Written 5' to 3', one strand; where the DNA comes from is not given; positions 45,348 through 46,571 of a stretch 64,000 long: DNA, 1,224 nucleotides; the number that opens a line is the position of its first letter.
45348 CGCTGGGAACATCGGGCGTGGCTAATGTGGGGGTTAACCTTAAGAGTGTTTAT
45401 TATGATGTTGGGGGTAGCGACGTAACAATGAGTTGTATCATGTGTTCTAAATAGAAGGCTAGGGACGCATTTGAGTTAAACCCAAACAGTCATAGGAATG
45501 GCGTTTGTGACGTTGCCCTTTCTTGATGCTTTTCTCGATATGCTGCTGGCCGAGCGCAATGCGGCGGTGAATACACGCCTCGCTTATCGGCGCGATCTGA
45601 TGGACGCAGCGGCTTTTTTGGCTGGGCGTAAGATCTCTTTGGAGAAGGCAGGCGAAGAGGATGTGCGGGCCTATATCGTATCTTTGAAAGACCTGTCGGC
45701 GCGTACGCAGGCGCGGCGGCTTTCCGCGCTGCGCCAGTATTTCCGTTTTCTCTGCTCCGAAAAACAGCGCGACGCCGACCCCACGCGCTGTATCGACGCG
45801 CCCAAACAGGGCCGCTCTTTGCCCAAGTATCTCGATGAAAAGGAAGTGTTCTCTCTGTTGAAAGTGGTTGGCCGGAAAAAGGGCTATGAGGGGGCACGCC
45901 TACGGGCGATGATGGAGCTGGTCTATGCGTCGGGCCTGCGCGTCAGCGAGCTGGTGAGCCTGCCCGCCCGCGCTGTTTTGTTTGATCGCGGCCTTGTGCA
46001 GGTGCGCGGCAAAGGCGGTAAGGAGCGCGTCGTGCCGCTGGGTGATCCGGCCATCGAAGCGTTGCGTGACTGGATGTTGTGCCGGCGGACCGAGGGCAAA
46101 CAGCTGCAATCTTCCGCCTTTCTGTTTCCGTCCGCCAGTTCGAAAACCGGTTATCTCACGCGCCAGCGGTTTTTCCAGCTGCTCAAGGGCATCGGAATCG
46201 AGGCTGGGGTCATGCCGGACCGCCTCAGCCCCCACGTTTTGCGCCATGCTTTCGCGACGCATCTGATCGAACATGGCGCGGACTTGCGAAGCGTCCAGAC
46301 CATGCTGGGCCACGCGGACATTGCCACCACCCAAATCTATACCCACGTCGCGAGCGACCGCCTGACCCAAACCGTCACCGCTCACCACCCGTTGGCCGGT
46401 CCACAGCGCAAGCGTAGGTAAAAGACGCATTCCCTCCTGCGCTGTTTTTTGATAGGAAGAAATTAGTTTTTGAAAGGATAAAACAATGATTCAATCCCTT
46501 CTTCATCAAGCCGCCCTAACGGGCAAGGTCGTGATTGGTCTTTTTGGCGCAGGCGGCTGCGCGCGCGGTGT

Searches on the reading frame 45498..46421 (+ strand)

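Call 94: search_protein_families(library=pfam, proteins=[window:45498-46421:+], max_evalue=0.00001)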
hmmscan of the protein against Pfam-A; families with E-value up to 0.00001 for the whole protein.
window:45498-46421:+ (307 aa): 2 families
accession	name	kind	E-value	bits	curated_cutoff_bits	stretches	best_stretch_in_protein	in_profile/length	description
PF00589.27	Phage_integrase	-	5.1e-46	157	27.1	1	110-286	1-170/172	Phage integrase family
PF02899.23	Phage_int_SAM_1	-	7.6e-19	68.2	22.3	1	9-89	1-83/83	Phage integrase, N-terminal SAM-like domain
